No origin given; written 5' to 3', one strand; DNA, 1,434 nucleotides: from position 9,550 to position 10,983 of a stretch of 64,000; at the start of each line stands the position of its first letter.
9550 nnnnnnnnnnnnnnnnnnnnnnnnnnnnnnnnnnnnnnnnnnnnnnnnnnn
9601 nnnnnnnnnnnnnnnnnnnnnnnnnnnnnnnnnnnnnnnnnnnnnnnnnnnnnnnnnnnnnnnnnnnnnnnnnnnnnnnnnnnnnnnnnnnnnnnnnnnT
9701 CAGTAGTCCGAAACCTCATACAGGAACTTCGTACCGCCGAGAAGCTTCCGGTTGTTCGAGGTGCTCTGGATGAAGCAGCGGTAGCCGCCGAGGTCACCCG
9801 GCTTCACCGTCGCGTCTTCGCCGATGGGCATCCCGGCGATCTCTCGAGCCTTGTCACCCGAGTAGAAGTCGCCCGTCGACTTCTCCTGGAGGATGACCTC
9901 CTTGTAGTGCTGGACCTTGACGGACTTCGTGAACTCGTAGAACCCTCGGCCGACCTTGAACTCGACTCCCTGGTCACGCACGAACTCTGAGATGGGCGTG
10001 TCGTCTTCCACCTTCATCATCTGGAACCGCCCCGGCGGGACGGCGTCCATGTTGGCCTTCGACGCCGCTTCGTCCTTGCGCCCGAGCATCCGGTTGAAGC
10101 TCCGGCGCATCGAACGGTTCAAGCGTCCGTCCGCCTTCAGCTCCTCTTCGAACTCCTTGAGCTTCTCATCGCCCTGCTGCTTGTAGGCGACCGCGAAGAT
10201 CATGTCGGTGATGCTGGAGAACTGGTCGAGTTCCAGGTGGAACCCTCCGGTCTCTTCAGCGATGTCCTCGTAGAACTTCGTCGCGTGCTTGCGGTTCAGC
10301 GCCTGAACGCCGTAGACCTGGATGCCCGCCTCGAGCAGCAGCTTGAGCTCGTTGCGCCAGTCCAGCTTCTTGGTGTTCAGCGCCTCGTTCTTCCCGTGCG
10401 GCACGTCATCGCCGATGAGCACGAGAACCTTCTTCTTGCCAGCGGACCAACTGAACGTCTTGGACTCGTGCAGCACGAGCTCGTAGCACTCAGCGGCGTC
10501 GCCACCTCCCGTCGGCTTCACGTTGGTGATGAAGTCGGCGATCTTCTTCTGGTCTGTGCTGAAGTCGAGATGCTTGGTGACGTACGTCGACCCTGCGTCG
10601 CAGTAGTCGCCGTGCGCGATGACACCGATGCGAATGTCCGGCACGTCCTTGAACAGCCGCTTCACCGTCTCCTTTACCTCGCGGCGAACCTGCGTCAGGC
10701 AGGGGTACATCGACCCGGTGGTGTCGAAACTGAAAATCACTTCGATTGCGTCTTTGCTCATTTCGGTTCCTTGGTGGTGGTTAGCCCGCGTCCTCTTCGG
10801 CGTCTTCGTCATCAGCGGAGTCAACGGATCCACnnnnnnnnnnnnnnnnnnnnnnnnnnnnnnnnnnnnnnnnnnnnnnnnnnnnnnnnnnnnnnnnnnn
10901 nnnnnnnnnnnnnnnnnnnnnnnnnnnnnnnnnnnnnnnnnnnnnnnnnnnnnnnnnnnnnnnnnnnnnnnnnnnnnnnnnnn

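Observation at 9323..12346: Candidate chromatin-like gene cluster: histone-fold / vWA / acidic-tail / coiled-coil / histone-fold, all co-oriented and tightly coupled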

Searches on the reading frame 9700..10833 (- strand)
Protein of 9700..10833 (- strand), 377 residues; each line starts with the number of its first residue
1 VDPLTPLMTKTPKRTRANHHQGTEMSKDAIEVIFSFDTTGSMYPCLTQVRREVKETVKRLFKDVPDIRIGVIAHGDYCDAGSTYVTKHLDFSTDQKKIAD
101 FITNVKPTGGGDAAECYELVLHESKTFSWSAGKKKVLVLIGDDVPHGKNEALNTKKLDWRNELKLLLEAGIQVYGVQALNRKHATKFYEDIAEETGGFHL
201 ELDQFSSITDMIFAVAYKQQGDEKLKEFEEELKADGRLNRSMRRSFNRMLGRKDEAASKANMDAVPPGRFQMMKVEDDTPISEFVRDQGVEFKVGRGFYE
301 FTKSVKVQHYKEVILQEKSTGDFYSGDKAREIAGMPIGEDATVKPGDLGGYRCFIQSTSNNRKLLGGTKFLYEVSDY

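Call 4: search_protein_families(library=pfam, proteins=[window:9700-10833:-], max_evalue=1)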
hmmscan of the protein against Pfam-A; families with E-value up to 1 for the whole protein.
window:9700-10833:- (377 aa): 3 families
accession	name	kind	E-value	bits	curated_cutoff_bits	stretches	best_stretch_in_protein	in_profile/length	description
PF00092.34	VWA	-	3.6e-09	37.5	23.8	1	32-211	2-171/174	von Willebrand factor type A domain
PF25106.1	VWA_4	-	1.6e-06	28.2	27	1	33-201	3-166/169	von Willebrand factor A domain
PF13519.12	VWA_2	-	7.1e-06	27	27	1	33-142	2-105/107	von Willebrand factor type A domain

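Call 5: search_protein_families(library=phrogs, proteins=[window:9700-10833:-], max_evalue=1)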
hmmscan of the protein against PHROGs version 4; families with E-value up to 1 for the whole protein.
window:9700-10833:- (377 aa): 4 families
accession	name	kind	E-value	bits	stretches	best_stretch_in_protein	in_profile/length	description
phrog_26613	-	unknown function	9.1e-18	65.7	1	225-372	199-343/345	-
phrog_2971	-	unknown function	5.2e-05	23.6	1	30-151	87-215/352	-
phrog_2426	-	unknown function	0.00015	21.3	1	30-147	18-133/736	-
phrog_29197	-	unknown function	0.18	12.7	1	36-81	111-158/187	-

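Call 13: find_related_loci(query=window:9703-10761:-, collection=viral_contigs, flank=5000)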
Query window:9703-10761:- (353 aa) in viral_contigs; peptide patterns used: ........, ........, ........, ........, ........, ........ (x = any residue, [..] = any of these).
39 stretches matched a pattern; 37 encode a relative of the query (tblastn E <= 1e-3); 37 distinct loci.
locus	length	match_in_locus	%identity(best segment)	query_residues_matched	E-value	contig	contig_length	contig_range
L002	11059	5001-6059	96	1-353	0e+0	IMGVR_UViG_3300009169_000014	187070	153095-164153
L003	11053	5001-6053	60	6-353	6e-145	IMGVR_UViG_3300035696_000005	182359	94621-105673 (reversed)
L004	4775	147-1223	57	1-353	2e-143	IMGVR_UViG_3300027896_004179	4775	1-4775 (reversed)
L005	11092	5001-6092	58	1-353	4e-141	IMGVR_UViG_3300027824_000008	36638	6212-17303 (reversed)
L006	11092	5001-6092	58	1-353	2e-140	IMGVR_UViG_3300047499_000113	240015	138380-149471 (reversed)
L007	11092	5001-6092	58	1-353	2e-140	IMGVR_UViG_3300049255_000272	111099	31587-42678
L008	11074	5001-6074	56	2-353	5e-136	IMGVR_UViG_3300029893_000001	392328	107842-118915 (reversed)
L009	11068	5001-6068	58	6-353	3e-136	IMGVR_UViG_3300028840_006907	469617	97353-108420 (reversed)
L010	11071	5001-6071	55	1-353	1e-135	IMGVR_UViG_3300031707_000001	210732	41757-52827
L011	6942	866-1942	55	6-353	1e-129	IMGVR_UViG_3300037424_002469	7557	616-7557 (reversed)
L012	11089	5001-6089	55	1-353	1e-129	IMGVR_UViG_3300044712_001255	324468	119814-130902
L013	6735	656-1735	53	7-353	2e-126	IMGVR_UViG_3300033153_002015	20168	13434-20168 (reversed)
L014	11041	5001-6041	50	7-353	3e-120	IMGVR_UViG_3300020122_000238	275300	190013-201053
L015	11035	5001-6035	52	6-349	3e-118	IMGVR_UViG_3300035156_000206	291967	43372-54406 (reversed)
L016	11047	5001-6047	50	6-349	7e-118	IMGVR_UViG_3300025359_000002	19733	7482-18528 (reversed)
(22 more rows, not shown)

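Call 41: search_solved_structures(query=window:9703-10761:-, max_evalue=1, show_alignments=2)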
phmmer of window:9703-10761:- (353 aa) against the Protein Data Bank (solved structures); distinct sequences matched with E-value up to 1: 4.
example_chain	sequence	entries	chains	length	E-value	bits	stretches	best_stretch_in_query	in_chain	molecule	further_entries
1bt4_A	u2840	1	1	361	0.074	15.4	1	140-221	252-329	Phosphoserine aminotransferase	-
1w3u_A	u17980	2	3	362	0.075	15.4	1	140-221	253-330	PHOSPHOSERINE AMINOTRANSFERASE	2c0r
5e5r_B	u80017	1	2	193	0.43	12.9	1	317-344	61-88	Contactin-3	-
7ucn_A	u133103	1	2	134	0.58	12.5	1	254-293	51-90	Retinol-binding protein 2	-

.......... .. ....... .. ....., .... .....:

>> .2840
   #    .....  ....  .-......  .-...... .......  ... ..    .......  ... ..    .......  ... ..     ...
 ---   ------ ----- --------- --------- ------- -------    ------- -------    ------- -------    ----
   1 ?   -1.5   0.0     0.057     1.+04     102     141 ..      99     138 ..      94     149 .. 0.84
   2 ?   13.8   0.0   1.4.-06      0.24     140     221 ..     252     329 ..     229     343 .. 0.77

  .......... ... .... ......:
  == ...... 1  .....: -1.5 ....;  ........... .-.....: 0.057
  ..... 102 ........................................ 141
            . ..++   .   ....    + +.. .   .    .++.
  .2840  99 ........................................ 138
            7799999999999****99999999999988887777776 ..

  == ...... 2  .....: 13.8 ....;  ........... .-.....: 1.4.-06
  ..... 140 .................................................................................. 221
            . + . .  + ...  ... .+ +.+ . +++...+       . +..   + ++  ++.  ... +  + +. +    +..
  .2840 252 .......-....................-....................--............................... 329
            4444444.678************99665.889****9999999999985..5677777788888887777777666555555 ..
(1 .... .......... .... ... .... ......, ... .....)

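Call 42: search_protein_families(library=ncbifam, proteins=[window:9703-10761:-], max_evalue=1)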
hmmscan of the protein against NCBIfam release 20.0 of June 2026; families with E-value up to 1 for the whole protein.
window:9703-10761:- (353 aa): 1 family
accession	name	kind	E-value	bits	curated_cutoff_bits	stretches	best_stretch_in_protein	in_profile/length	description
TIGR03788.1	marine_srt_targ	equivalog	0.016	13.7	551.65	1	7-103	273-365/629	marine proteobacterial sortase target protein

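Call 43: search_protein_families(library=padloc, proteins=[window:9703-10761:-], max_evalue=1)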
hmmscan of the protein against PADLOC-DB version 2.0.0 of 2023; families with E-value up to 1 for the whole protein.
window:9703-10761:- (353 aa): 0 families

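Call 61: search_solved_structures(query=A6, max_evalue=1, show_alignments=1)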
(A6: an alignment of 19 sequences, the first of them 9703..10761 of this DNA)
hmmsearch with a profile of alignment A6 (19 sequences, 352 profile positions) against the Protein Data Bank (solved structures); distinct sequences matched with E-value up to 1: 2.
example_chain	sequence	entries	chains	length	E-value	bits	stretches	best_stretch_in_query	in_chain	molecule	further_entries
5ffg_B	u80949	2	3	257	0.79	12.2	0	60-120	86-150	Integrin beta-6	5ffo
8tcg_B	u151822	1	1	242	0.89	12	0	60-119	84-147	Integrin beta-6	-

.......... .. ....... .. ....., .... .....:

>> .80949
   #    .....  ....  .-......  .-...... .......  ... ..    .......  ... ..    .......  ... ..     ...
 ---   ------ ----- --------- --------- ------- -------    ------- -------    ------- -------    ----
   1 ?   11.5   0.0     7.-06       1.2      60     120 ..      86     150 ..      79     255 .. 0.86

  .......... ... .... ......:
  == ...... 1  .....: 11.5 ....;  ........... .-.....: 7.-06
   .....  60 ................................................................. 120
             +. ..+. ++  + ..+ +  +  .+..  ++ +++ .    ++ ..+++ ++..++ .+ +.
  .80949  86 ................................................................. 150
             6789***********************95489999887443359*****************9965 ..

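Call 87: find_related_loci(query=A6, collection=genome_contigs, flank=5000)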
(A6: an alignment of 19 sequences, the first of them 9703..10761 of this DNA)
Query A6 (353 aa) in genome_contigs; peptide patterns used: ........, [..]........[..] (x = any residue, [..] = any of these).
324 stretches matched a pattern; 302 encode a relative of the query (tblastn E <= 1e-3); the best 80 are kept; 80 distinct loci.
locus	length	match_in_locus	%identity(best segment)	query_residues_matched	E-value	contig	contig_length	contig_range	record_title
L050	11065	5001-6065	62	2-353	9e-154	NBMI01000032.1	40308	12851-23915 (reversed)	MAG: Candidatus Parabeggiatoa sp. nov. 2 isolate 4572_84 ex4572_84_scaffold_988, whole genome shotgun sequence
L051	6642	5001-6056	58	1-353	2e-146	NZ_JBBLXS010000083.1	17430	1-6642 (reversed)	Microcoleus anatoxicus PTRS2 284, whole genome shotgun sequence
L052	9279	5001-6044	59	5-353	2e-146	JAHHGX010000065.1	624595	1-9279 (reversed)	MAG: Calothrix sp. FI2-JRJ7 scaffold_2_c1, whole genome shotgun sequence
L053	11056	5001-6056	58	1-353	7e-146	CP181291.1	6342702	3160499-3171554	MAG: Microcoleus sp. isolate GLPB chromosome, complete genome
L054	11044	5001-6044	58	5-353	1e-145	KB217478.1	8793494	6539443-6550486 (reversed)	Calothrix sp. PCC 7103 genomic scaffold Cal7103DRAFT_CPM.6, whole genome shotgun sequence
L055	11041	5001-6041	58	5-352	3e-145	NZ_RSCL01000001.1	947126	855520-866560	Dulcicalothrix desertica PCC 7102 sequence001, whole genome shotgun sequence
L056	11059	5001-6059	59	1-353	2e-145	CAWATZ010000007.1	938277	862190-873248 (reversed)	MAG: uncultured Planctomycetota bacterium isolate MFD02248.bin.2.136 genome assembly, contig: contig_22344, whole genome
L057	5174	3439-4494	57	1-353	8e-147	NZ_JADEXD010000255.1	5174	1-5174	Tychonema sp. LEGE 07203 NODE_645_length_5174_cov_4.931075, whole genome shotgun sequence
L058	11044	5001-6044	59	5-353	5e-145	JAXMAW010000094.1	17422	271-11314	MAG: Gemmataceae bacterium isolate STL-PLA20 C3.199.fa-94, whole genome shotgun sequence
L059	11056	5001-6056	59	1-353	5e-145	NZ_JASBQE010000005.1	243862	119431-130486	Polyangium sp. 15x6 NODE_5_length_243862_cov_15.494426, whole genome shotgun sequence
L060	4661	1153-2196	58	5-353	4e-147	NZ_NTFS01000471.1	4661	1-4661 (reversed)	Brunnivagina elsteri CCALA 953 scaffold471, whole genome shotgun sequence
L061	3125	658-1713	58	1-353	3e-151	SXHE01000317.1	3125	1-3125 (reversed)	MAG: Planctomycetia bacterium isolate F1-120-MAGs012 F1-120__c346119, whole genome shotgun sequence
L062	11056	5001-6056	59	1-353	2e-144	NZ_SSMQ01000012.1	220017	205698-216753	Polyangium fumosum strain DSM 14668 Scaffold12_1, whole genome shotgun sequence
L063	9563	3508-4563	57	1-353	2e-144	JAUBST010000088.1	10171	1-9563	Microcoleus sp. F6_B6 NODE_115_length_10171_cov_146.471765, whole genome shotgun sequence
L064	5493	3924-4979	57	1-353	2e-145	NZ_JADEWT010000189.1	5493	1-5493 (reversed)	Tychonema sp. LEGE 06208 NODE_189_length_5493_cov_18.6388, whole genome shotgun sequence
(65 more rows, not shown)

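Call 91: search_protein_families(library=pfam, proteins=[L052:6083-8167:+, L051:3868-4860:+, L052:5001-6044:+, L059:5001-6056:+], max_evalue=0.01)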
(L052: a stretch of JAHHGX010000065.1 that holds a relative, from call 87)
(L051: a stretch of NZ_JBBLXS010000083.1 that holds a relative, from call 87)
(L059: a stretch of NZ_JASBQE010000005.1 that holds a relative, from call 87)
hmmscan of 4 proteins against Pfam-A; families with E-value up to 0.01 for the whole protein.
L052:6083-8167:+ (695 aa): 12 families
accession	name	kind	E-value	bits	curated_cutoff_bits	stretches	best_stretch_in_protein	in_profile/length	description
PF01653.23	DNA_ligase_aden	-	9.1e-100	333.8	27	1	77-333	2-253/253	NAD-dependent DNA ligase adenylation domain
PF03120.22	DNA_ligase_OB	-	2.4e-34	117.5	32.9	1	337-412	2-77/79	NAD-dependent DNA ligase OB-fold domain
PF12826.13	HHH_2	-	1.8e-26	92.5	27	1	524-587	1-64/64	Helix-hairpin-helix motif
PF14520.12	HHH_5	-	4.8e-19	69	27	2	460-514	2-55/57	Helix-hairpin-helix domain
PF00533.33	BRCT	-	4.1e-17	62.6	21.3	1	613-683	6-77/78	BRCA1 C Terminus (BRCT) domain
PF22745.1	Nlig-Ia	-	2.2e-10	41.5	27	1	15-63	4-52/92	DNA ligase-like, N-terminal NAD+-binding domain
PF03119.21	DNA_ligase_ZBD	-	2.7e-07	30.8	25.8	1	422-448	1-27/27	NAD-dependent DNA ligase C4 zinc finger domain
PF12738.14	PTCB-BRCT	-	6.6e-06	26.5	22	1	628-675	12-59/63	twin BRCT domain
PF16589.12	BRCT_2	-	7.1e-06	26.7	27.3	1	613-676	3-66/86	BRCT domain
PF00633.29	HHH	-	0.00025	21.2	24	0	549-576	2-29/30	Helix-hairpin-helix motif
PF14716.13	HHH_8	-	0.00053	20.8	30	0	492-516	46-70/73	Helix-hairpin-helix domain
PF03118.21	RNA_pol_A_CTD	-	0.0017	18.4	23.8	0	479-515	30-66/67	Bacterial RNA polymerase, alpha chain C terminal domain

L051:3868-4860:+ (331 aa): 0 families

L052:5001-6044:+ (348 aa): 2 families
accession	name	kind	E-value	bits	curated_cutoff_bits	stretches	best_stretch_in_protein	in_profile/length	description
PF25106.1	VWA_4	-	2.8e-07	30.7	27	1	4-111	2-99/169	von Willebrand factor A domain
PF13519.12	VWA_2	-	0.00024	22.1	27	1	4-114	1-105/107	von Willebrand factor type A domain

L059:5001-6056:+ (352 aa): 2 families
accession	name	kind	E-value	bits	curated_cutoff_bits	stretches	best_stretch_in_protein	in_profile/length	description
PF25106.1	VWA_4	-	7.2e-07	29.4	27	1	8-114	2-100/169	von Willebrand factor A domain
PF13519.12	VWA_2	-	0.0013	19.7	27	1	8-118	1-105/107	von Willebrand factor type A domain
